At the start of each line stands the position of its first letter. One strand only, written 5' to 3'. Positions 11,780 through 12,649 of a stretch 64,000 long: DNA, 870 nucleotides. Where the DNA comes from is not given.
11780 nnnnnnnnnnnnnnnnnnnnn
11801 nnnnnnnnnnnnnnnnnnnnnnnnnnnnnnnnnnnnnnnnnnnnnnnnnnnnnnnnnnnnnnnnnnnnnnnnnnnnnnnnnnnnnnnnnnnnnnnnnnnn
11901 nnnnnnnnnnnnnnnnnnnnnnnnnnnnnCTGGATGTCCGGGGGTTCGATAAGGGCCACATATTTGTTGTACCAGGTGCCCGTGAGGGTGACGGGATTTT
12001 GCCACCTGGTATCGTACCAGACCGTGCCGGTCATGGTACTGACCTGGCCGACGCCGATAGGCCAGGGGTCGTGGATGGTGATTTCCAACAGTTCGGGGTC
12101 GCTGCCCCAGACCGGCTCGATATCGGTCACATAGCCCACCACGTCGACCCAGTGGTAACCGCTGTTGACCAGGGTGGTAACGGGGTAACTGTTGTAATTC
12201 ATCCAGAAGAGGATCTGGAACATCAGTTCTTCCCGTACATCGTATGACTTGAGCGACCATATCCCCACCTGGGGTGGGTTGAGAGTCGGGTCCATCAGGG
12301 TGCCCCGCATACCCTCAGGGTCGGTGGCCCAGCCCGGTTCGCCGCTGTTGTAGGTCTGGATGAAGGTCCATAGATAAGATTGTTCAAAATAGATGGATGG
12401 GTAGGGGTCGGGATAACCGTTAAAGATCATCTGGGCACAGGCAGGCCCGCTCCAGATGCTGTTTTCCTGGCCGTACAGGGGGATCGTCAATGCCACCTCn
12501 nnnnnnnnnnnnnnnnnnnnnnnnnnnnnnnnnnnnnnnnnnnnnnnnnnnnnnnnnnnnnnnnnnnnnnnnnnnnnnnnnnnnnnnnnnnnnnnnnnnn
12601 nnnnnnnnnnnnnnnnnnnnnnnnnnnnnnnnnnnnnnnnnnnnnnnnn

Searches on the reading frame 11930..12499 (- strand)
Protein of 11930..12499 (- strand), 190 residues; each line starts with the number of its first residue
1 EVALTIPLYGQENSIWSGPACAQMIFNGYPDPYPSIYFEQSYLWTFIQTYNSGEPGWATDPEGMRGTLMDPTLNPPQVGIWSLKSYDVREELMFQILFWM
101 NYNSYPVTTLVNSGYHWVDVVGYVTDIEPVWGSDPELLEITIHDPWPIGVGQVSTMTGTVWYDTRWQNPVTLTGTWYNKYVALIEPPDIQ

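Call 57: search_solved_structures(query=A2, max_evalue=10, show_alignments=3)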
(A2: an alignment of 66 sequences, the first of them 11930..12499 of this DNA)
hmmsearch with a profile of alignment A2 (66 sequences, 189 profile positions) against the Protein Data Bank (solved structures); distinct sequences matched with E-value up to 10: 1.
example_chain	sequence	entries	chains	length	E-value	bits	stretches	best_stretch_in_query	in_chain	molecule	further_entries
3kby_A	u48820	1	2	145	0.66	12.7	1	41-79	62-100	Putative uncharacterized protein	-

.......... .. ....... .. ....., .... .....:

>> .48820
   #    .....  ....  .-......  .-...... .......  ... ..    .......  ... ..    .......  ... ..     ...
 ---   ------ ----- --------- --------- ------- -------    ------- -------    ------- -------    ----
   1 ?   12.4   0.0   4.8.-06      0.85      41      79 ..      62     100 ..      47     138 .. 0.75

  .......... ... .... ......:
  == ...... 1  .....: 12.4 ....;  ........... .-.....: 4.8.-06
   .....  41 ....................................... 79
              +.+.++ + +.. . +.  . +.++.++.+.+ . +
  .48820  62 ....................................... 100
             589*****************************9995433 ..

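Call 65: predict_structure(alignment_id=A2)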
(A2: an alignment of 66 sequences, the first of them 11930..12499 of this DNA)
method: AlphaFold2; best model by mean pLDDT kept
length: 190 residues; sequences in the alignment: 66
mean_pLDDT: 91.9   pTM: 0.89
mean pLDDT of the five models: 91.9, 91.9, 91.4, 90.5, 89.7
residues with pLDDT >= 90: 150; 70-90: 25; 50-70: 13; < 50: 2
segments of 3 or more residues with pLDDT < 50: none
pLDDT, mean of each block of 10 residues (from residue 1): 89 97 87 77 97 94 95 74 96 95 92 97 97 96 97 98 98 97 75
secondary structure, 60 per line:
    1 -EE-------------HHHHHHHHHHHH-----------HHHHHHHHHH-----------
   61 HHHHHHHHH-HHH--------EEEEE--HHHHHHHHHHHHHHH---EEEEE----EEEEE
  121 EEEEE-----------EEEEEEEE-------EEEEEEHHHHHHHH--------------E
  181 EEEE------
elements in order: H17-28 H40-49 H61-69 E82-86 H89-103 E107-111 E116-125 E137-144 E152-157 H158-165 E180-184

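Call 67: fold_search(model_id=the predicted structure, library=pdb)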
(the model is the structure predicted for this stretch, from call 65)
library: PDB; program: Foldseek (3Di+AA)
matches with E <= 10: 347; with E <= 0.001: 1
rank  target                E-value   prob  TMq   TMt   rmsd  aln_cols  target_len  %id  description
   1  5xe8_A                3.4e-05  1.00  0.51  0.69   5.2       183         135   16  Crystal Structure of the Peptidase Domain of Streptococcus mutans ComA (released 2017-06-28)
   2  9l5u_A                1.5e-03  1.00  0.49  0.64   5.8       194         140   19  Papain-like cysteine protease toxin/immunity pair (released 2025-06-04)
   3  6mpz_A                1.7e-03  1.00  0.54  0.69   5.0       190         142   12  Crystal structure of a double glycine motif protease from AMS/PCAT transporter in complex with the leader peptide (released 2019-02-06)
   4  6mpz_D                1.9e-03  1.00  0.53  0.68   4.9       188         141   12  Crystal structure of a double glycine motif protease from AMS/PCAT transporter in complex with the leader peptide (released 2019-02-06)
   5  6mpz_B                3.3e-03  1.00  0.49  0.64   5.6       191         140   12  Crystal structure of a double glycine motif protease from AMS/PCAT transporter in complex with the leader peptide (released 2019-02-06)
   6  5qce_B                5.7e-03  0.98  0.50  0.44   6.9       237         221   11  Crystal structure of human Cathepsin-S with bound ligand (released 2017-12-20)
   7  3oqc_A                6.4e-03  0.99  0.55  0.28   6.3       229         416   11  Ubiquitin-fold modifier 1 Specific Protease, UfSP2 (released 2011-01-12)
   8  2xu3                  1.0e-02  0.99  0.54  0.48   6.6       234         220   11  CATHEPSIN L WITH A NITRILE INHIBITOR (released 2011-01-12)
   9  2g6d                  1.0e-02  0.95  0.47  0.42   7.2       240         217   11  Human cathepsin S mutant with vinyl sulfone inhibitor CRA-14009 (released 2006-04-04)
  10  3kse_A                1.2e-02  0.87  0.41  0.36  11.6       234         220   11  Unreduced cathepsin L in complex with stefin A (released 2010-12-01)
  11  4bs5                  1.7e-02  0.69  0.38  0.34  11.5       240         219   11  MOUSE CATHEPSIN S WITH COVALENT LIGAND (released 2013-11-27)
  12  2j7q_A                2.2e-02  0.41  0.30  0.26  12.3       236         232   13  Crystal structure of the ubiquitin-specific protease encoded by murine cytomegalovirus tegument protein M48 in complex (released 2007-03-20)
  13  8pi3_A                3.4e-02  0.47  0.36  0.32  11.7       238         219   12  Cathepsin S Y132D mutant in complex with NNPI-C10 inhibitor (released 2024-06-05)
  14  6yce_A                5.4e-02  0.60  0.38  0.35  10.2       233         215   11  Structure the bromelain protease from Ananas comosus with a thiomethylated active cysteine (released 2020-11-25)
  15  2fo5_A                5.4e-02  0.47  0.37  0.32  12.4       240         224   12  Crystal structure of recombinant barley cysteine endoprotease B isoform 2 (EP-B2) in complex with leupeptin (released 2006-07-18)
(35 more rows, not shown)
